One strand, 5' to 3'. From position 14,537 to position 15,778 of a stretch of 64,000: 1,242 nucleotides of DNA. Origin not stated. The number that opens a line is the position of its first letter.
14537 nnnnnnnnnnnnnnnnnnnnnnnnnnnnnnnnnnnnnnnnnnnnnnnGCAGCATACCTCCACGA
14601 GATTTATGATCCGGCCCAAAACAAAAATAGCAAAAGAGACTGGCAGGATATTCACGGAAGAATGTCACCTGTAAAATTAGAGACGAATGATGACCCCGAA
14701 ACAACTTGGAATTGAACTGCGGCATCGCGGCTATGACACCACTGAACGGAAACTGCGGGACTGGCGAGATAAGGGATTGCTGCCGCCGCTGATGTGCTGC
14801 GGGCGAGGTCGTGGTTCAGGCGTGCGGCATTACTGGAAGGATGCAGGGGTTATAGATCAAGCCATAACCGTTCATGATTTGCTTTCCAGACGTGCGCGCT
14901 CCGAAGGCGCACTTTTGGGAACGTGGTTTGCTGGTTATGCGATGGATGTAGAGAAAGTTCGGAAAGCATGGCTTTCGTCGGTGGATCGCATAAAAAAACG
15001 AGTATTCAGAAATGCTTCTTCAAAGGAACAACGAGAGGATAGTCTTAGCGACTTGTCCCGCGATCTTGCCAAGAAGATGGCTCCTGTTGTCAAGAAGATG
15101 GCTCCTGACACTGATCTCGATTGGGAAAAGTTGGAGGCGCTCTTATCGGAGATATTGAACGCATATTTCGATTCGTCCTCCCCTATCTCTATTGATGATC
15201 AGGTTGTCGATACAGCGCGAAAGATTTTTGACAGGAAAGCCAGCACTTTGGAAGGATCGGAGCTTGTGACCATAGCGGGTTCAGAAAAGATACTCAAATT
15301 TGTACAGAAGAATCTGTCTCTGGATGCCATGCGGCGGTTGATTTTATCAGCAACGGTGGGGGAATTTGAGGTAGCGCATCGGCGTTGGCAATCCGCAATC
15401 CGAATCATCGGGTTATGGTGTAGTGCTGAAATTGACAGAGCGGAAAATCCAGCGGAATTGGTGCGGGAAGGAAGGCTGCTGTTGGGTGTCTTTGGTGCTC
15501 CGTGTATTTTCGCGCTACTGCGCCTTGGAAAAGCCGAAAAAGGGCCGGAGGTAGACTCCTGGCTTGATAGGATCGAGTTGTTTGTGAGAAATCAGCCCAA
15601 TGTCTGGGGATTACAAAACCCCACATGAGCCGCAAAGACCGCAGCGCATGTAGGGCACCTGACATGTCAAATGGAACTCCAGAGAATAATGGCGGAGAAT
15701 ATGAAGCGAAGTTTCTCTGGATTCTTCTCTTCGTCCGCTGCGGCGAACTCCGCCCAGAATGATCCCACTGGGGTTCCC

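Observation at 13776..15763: Low-GC two-gene island: DEDD exonuclease with zinc ribbon, divergent from an HTH-like helical protein (candidate undescribed system)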

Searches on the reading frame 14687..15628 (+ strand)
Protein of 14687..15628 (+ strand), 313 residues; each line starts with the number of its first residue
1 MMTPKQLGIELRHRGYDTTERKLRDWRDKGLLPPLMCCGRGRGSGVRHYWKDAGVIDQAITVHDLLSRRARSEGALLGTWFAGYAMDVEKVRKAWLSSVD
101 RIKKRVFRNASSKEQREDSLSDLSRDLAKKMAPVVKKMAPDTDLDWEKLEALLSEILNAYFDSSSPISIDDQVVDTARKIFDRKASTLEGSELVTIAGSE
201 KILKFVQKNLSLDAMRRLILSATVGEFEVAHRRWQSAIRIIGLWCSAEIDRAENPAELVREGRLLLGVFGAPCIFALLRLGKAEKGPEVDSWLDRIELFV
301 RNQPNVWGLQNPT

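Call 3: search_protein_families(library=pfam, proteins=[window:14687-15628:+], max_evalue=1)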
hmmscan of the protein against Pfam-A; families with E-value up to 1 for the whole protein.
window:14687-15628:+ (313 aa): 1 family
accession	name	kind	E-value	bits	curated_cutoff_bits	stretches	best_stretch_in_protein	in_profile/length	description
PF13411.12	MerR_1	-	0.11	13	21.6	1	17-43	11-32/69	MerR HTH family regulatory protein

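Call 4: search_protein_families(library=padloc, proteins=[window:14687-15628:+], max_evalue=1)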
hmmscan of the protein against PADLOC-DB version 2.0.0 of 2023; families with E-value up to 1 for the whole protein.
window:14687-15628:+ (313 aa): 0 families

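Call 5: search_protein_families(library=phrogs, proteins=[window:14687-15628:+], max_evalue=1)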
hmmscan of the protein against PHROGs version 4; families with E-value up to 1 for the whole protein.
window:14687-15628:+ (313 aa): 1 family
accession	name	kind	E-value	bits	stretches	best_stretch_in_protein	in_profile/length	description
phrog_1285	-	DNA, RNA and nucleotide metabolism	0.19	12.5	1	89-130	28-68/127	RNA polymerase binding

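Call 6: search_protein_families(library=ncbifam, proteins=[window:14687-15628:+], max_evalue=1)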
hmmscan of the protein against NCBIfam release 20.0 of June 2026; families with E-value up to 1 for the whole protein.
window:14687-15628:+ (313 aa): 0 families

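Call 12: find_homologous_proteins(query=window:14687-15628:+)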
Query window:14687-15628:+ (313 aa): 6 proteins with E <= 0.001 among 4253 candidates.
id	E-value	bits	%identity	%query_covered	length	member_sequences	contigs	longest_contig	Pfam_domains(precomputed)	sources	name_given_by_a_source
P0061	5.1e-205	698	100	100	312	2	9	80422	-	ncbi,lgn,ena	-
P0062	1.1e-93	332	55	97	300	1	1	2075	-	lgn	-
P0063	8.1e-52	194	38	96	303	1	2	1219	-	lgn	-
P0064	1.3e-50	191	41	97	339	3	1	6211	-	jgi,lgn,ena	-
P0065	2.7e-9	55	26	97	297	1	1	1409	-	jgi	jgi:hypothetical protein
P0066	4.6e-8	51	25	67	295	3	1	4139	-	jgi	jgi:hypothetical protein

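Call 15: find_encoding_contigs(protein=P0064, flank=6000, max_places=3)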
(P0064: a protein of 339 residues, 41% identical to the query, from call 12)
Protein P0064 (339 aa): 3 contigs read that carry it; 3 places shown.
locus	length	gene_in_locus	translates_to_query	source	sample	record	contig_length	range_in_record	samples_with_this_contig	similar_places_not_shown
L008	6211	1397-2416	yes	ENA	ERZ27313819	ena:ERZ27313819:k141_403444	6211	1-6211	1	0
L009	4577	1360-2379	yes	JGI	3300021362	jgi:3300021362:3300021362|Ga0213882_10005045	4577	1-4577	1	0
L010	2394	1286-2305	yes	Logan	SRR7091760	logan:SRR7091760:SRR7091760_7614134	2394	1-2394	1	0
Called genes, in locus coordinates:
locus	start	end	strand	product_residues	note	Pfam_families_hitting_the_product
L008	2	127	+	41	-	?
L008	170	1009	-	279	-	PF02195:ParB_N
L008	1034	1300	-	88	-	-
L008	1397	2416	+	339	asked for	-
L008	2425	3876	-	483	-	PF14691:Fer4_20, PF00890:FAD_binding_2 (weak), PF01266:DAO (weak), PF03486:HI0933_like (weak), PF07992:Pyr_redox_2, PF12831:FAD_oxidored (weak), PF13450:NAD_binding_8, PF01593:Amino_oxidase, +3 more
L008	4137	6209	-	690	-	?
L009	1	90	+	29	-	?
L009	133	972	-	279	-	PF02195:ParB_N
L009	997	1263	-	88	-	-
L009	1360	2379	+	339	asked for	-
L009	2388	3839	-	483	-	PF14691:Fer4_20, PF00890:FAD_binding_2 (weak), PF01266:DAO (weak), PF03486:HI0933_like (weak), PF07992:Pyr_redox_2, PF12831:FAD_oxidored (weak), PF13450:NAD_binding_8, PF01593:Amino_oxidase, +3 more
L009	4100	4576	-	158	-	?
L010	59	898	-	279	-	PF02195:ParB_N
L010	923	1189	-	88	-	-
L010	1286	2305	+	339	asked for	-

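Call 17: find_encoding_contigs(protein=P0062, flank=6000, max_places=3)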
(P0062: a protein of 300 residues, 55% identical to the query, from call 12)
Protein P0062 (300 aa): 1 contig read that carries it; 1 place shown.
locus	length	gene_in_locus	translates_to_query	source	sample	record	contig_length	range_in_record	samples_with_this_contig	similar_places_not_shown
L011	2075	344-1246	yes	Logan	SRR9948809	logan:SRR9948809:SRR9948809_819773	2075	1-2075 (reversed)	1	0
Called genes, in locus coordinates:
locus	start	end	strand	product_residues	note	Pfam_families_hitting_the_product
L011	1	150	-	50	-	?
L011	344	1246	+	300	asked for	-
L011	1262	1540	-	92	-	PF15738:YafQ_toxin, PF05016:ParE_toxin (weak)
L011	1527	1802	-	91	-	PF04221:RelB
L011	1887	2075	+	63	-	?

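Call 18: find_encoding_contigs(protein=P0066, flank=6000, max_places=3)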
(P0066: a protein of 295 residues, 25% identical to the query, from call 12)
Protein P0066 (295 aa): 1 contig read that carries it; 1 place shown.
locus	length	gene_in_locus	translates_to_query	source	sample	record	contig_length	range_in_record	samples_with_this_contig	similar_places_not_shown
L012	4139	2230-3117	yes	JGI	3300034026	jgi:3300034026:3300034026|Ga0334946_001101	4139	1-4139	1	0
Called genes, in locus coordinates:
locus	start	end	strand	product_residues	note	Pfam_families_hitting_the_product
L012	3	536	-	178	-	?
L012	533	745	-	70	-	-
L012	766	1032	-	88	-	-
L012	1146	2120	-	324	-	PF09903:DUF2130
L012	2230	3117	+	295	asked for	-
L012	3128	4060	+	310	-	PF01939:NucS_C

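Call 19: find_encoding_contigs(protein=P0061, flank=6000, max_places=6)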
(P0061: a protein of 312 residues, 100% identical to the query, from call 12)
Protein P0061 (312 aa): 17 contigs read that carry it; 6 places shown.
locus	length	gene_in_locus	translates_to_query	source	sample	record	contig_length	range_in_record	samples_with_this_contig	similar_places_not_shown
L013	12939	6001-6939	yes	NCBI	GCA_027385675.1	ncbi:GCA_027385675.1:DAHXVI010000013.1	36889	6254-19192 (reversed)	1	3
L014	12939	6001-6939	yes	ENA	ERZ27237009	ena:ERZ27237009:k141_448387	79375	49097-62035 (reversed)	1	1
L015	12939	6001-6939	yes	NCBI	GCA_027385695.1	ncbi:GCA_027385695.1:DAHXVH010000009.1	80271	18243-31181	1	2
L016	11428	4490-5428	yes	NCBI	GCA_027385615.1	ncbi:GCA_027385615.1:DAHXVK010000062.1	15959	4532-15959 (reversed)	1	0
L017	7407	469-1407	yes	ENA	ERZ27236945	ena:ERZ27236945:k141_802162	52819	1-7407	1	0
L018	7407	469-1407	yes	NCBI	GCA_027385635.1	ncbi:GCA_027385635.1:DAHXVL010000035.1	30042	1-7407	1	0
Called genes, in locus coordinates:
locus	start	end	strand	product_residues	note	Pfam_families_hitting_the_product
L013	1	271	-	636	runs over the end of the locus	PF08448:PAS_4 (weak), PF00512:HisKA, PF02518:HATPase_c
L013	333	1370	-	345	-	PF00070:Pyr_redox (faint), PF00890:FAD_binding_2 (weak), PF01266:DAO (weak), PF03486:HI0933_like (weak), PF07992:Pyr_redox_2, PF12831:FAD_oxidored (weak), PF13738:Pyr_redox_3, PF13434:Lys_Orn_oxgnase (weak), +3 more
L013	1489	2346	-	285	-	PF13415:Beta-prop_FBX42 (faint), PF24681:Kelch_KLHDC2_KLHL20_DRC7, PF24996:NANM (faint), PF07646:Kelch_2 (faint), PF01344:Kelch_1 (faint), PF24981:Beta-prop_ATRN-LZTR1 (faint), PF24681:Kelch_KLHDC2_KLHL20_DRC7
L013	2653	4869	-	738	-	PF02449:Glyco_hydro_42, PF08532:Glyco_hydro_42M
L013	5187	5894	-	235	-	PF13482:RNase_H_2 (weak)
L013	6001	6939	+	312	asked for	-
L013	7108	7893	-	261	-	PF00215:OMPdecase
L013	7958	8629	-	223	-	PF03330:DPBB_1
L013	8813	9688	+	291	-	PF08543:Phos_pyr_kin, PF02110:HK (weak)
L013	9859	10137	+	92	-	PF13560:HTH_31, PF01381:HTH_3, PF13443:HTH_26 (faint)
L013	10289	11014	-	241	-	PF08238:Sel1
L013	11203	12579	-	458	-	PF03743:TrbI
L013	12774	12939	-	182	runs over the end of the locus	-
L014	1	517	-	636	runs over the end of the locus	PF08448:PAS_4 (weak), PF00512:HisKA, PF02518:HATPase_c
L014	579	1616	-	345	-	PF00070:Pyr_redox (faint), PF00890:FAD_binding_2 (weak), PF01266:DAO (weak), PF03486:HI0933_like (weak), PF07992:Pyr_redox_2, PF12831:FAD_oxidored (weak), PF13738:Pyr_redox_3, PF13434:Lys_Orn_oxgnase (weak), +3 more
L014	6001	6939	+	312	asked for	-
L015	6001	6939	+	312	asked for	-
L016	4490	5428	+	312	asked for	-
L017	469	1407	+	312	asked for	-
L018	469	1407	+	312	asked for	-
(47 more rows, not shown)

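Call 30: find_related_loci(query=A2, collection=metagenome_contigs, flank=6000)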
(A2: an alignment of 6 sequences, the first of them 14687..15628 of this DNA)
Query A2 (313 aa) in metagenome_contigs; peptide patterns used: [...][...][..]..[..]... (x = any residue, [..] = any of these).
73 stretches matched a pattern; 13 encode a relative of the query (tblastn E <= 1e-3); 13 distinct loci.
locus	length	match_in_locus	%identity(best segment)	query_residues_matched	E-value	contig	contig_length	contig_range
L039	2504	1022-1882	44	1-294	2e-65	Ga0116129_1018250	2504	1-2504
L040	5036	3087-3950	45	1-294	2e-62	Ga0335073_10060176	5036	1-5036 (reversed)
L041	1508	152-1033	42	1-294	7e-65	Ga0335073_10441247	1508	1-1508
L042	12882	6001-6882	41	1-294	3e-60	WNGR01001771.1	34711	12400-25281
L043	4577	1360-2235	41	2-305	6e-60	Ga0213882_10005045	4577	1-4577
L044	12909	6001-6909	40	1-303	6e-60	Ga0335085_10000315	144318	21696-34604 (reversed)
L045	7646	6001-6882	41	1-294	1e-58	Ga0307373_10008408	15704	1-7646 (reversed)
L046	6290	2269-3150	41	1-294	1e-58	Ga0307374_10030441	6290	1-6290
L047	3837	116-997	39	1-294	2e-57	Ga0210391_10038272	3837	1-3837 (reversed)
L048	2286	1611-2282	41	1-223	3e-47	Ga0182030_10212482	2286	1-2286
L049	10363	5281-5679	46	1-132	7e-31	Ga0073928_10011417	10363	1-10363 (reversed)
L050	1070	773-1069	54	1-98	2e-27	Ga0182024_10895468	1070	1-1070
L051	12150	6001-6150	58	1-50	1e-12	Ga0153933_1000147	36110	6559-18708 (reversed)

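Call 35: search_protein_families(library=pfam, max_evalue=0.1, proteins=[L040:872-2446:+, L040:4153-5034:+, L042:4199-4762:-, L008:1034-1333:-, L044:6946-7485:+, L044:7552-8454:-, L044:8576-9751:-, L012:1146-2120:-, L012:3128-4060:+])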
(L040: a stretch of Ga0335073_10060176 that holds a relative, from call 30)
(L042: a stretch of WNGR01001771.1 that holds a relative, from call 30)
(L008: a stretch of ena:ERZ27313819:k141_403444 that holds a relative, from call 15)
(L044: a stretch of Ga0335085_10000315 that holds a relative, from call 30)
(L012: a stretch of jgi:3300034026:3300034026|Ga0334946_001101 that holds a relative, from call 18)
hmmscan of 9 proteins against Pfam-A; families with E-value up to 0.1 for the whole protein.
L040:872-2446:+ (524 aa): 2 families
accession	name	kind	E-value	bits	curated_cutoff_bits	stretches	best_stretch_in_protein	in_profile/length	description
PF02661.23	Fic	-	1.7e-12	48.5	24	1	390-462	21-93/93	Fic/DOC family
PF18495.6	VbhA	-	0.031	14.7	25.9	0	292-311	5-24/47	Antitoxin VbhA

L040:4153-5034:+ (294 aa): 2 families
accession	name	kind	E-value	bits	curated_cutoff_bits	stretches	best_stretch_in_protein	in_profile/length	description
PF20464.3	MmeI_N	-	2.5e-23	83.7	27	1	4-228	2-179/181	MmeI, N-terminal domain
PF20465.4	MmeI_hel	-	7.4e-11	43.1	27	1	235-288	2-57/75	MmeI, helicase spacer domain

L042:4199-4762:- (187 aa): 1 family
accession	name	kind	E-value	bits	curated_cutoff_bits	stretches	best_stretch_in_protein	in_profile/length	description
PF20355.3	DUF6650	-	4.1e-24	85.7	27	1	21-161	4-144/150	Family of unknown function (DUF6650)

L008:1034-1333:- (99 aa): 0 families

L044:6946-7485:+ (179 aa): 0 families

L044:7552-8454:- (300 aa): 1 family
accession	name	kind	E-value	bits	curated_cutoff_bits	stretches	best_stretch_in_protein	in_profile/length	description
PF18753.6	Nmad2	-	2.3e-21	76.7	26.1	2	132-199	1-68/200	Nucleotide modification associated domain 2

L044:8576-9751:- (391 aa): 9 families
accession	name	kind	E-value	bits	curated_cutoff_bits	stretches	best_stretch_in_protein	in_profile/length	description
PF04471.18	Mrr_cat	-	2.1e-30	105.7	21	1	254-368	2-115/115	Restriction endonuclease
PF05496.18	RuvB_N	-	1.1e-20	74.4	27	1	15-162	6-153/159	Holliday junction DNA helicase RuvB P-loop domain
PF22722.2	NA-iREase1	-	2.4e-13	50.4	27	1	261-367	1-104/106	NACHT-associated inactive Restriction Endonuclease 1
PF13156.12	Mrr_cat_2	-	1.6e-07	31.7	22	1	277-365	22-111/127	Restriction endonuclease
PF22688.2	Hda_lid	-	0.00054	20.3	27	1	185-218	13-46/65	Hda, lid domain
PF14532.12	Sigma54_activ_2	-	0.00094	19.9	25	1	20-117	2-93/138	Sigma-54 interaction domain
PF13191.12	AAA_16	-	0.019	15.9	32.6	0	19-78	3-63/167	AAA ATPase domain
PF00158.32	Sigma54_activat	-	0.039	14.1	20.2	1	36-65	16-45/168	Sigma-54 interaction domain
PF00004.35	AAA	-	0.089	13.7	21.2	0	45-90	1-48/131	ATPase family associated with various cellular activities (AAA)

L012:1146-2120:- (324 aa): 4 families
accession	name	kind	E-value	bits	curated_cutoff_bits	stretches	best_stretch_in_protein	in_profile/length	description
PF09903.14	DUF2130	-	2.8e-21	76.4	26.7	1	75-291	11-240/255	Uncharacterized protein conserved in bacteria (DUF2130)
PF03119.21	DNA_ligase_ZBD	-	0.067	13.5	25.8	0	5-17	1-13/27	NAD-dependent DNA ligase C4 zinc finger domain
PF14992.11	TMCO5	-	0.069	12.9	32.2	0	27-111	62-146/280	TMCO5 family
PF11365.13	SOGA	-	0.086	14.3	31.1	1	20-94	7-74/94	Protein SOGA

L012:3128-4060:+ (310 aa): 1 family
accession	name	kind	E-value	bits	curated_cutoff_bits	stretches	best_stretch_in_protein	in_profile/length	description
PF01939.22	NucS_C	-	2.6e-17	63.4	24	1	193-286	1-90/124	Endonuclease NucS C-terminal domain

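Call 37: search_protein_representatives(protein=window:14687-15628:+)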
Query: 313 residues. Proteins with E-value up to 0.001 (for the whole library): 420; up to 1e-10: 215; up to 1e-30: 12. The best 150 are listed.
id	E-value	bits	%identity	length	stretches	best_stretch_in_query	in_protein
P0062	3.6e-94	331.9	57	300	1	1-301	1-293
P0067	1.4e-69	251.1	46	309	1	2-302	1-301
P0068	8.5e-59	215.7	45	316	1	2-290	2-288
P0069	7.1e-56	206.1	44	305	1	2-301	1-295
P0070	9.2e-52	192.6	48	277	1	49-297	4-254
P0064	4.0e-51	190.5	42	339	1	2-306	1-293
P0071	4.6e-45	170.6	51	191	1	2-185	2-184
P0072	6.3e-41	157.0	36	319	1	6-301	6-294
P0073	5.7e-38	147.3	35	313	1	1-296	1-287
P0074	1.2e-36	143.0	34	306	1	1-296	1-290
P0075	2.9e-34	135.1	38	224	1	1-215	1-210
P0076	1.4e-31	126.3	30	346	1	2-300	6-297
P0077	2.4e-28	115.7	29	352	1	2-300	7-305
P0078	4.6e-28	114.8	34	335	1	1-301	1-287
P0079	2.3e-27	112.5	28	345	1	2-301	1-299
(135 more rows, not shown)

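Call 42: search_protein_families(library=pfam, alignment_id=A3, max_evalue=0.01)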
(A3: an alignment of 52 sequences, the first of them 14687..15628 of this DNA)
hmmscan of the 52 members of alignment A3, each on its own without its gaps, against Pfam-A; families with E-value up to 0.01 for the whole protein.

A. member 1, window:14687-15628:+ (313 aa): 0 families

B. families by the number of members that match (of 52 scanned): 5 families
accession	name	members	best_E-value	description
PF13411.12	MerR_1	3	0.00011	MerR HTH family regulatory protein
PF00376.29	MerR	2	0.0014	MerR family regulatory protein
PF20687.2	CsoSCA_N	2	0.0058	Carboxysome Shell Carbonic Anhydrase, N-terminal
PF02817.22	E3_binding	1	0.0044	e3 binding domain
PF09720.15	Unstab_antitox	1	0.0066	Putative addiction module component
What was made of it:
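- On Classical MerR-family transcription regulators: Pfam MerR_1 reaches E 0.11 for this protein and 1e-4 in 3 of 52 relatives (calls 3, 42).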

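Call 51: find_encoding_contigs(protein=P0076, flank=5000, max_places=3)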
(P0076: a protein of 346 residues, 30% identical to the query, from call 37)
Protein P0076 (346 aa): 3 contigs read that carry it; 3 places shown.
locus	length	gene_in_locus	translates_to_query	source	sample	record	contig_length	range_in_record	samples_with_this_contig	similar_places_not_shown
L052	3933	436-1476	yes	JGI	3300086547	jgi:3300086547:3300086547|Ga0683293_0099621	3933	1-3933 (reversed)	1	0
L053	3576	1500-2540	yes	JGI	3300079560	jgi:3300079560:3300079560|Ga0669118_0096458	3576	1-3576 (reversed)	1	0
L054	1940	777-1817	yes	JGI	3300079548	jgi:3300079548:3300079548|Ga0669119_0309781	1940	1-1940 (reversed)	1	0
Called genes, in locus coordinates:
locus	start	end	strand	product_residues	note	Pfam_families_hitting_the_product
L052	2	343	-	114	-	?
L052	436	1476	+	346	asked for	-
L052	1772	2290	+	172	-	PF01867:Cas_Cas1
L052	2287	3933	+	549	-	?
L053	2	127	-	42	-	?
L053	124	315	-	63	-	-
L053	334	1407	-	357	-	-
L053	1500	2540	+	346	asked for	-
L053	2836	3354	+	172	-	PF01867:Cas_Cas1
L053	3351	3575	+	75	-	?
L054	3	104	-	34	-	?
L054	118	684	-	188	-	-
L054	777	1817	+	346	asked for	-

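Call 52: predict_structure(alignment_id=A3)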
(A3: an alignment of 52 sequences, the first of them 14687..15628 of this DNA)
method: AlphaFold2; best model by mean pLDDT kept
length: 313 residues; sequences in the alignment: 52
mean_pLDDT: 93.4   pTM: 0.88
mean pLDDT of the five models: 93.4, 92.5, 92.3, 92.1, 92.1
residues with pLDDT >= 90: 274; 70-90: 23; 50-70: 16; < 50: 0
segments of 3 or more residues with pLDDT < 50: none
pLDDT, mean of each block of 10 residues (from residue 1): 98 97 98 98 97 97 94 96 97 98 96 96 97 92 94 96 94 94 70 89 95 97 98 97 89 91 91 97 98 97 70 55
secondary structure, 60 per line:
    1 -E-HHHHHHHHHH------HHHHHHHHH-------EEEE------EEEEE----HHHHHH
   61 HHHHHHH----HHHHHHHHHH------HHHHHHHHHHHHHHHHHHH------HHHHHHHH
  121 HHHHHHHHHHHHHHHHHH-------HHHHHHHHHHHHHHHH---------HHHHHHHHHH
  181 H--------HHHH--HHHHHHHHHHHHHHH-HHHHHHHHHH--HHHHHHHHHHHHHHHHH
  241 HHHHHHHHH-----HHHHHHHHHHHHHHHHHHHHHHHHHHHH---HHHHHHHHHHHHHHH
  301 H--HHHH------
elements in order: H4-13 H20-28 E36-39 E46-50 H55-67 H72-81 H88-106 H113-138 H146-161 H171-181 H190-193 H196-210 H212-221 H224-249 H255-282 H286-301 H304-307
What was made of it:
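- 14687..15628 (+): 313-aa 'ORF-B': an N-terminal MerR-like winged helix-turn-helix (residues ~1-55, with conservation running to ~85) plus an all-helical body of unknown fold family. The AlphaFold2 model has pLDDT 93.4 and pTM 0.88 (call 52).
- On Classical MerR-family transcription regulators: The model shows H4-13, H20-28 and the hairpin b36-39/b46-50 (call 52).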

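Call 53: search_protein_families(library=pfam, max_evalue=0.1, proteins=[L053:334-1407:-, L054:118-684:-, L053:124-315:-, L052:1772-2290:+, L052:2287-3933:+, L049:2397-3464:-, L049:5992-6237:-, L049:6635-7075:-, L039:420-959:-, L047:1078-1776:+])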
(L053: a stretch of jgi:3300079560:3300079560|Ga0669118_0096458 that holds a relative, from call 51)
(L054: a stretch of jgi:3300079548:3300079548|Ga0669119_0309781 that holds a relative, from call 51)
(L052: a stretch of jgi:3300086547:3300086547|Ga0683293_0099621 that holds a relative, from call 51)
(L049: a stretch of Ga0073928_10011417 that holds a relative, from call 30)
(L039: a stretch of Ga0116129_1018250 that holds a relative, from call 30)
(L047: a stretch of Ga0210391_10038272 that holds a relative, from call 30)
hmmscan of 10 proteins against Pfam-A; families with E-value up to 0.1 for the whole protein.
L053:334-1407:- (357 aa): 4 families
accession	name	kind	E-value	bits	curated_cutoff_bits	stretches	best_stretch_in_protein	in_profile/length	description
PF14319.11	Zn_Tnp_IS91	-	0.0064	16.9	26.3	1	210-258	33-80/90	Transposase zinc-binding domain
PF04328.18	Sel_put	-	0.017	15.6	25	1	185-207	31-53/61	Selenoprotein, putative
PF10825.13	DUF2752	-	0.064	13.8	27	0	213-230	6-23/49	Protein of unknown function (DUF2752)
PF18547.6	HalOD2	-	0.084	13.2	27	0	237-280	5-47/52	Halobacterial output domain 2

L054:118-684:- (188 aa): 0 families

L053:124-315:- (63 aa): 0 families

L052:1772-2290:+ (172 aa): 1 family
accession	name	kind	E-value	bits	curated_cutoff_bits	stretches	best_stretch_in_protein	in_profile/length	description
PF01867.21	Cas_Cas1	-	1.6e-14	54.2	22.3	1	18-149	37-169/283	CRISPR associated protein Cas1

L052:2287-3933:+ (549 aa): 2 families
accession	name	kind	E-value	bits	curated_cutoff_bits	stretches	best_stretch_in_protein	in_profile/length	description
PF16168.11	AIDA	-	8e-26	90.3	27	3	252-303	12-63/63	Adhesin of bacterial autotransporter system, probable stalk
PF17391.7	Urocanase_N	-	0.014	15.6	23.2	0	126-199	55-125/127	Urocanase N-terminal domain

L049:2397-3464:- (355 aa): 0 families

L049:5992-6237:- (81 aa): 0 families

L049:6635-7075:- (146 aa): 1 family
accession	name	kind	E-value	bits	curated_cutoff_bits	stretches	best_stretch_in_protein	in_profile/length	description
PF24644.1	DUF7638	-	0.015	15.8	27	1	77-133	17-72/106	Domain of unknown function (DUF7638)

L039:420-959:- (179 aa): 0 families

L047:1078-1776:+ (232 aa): 0 families
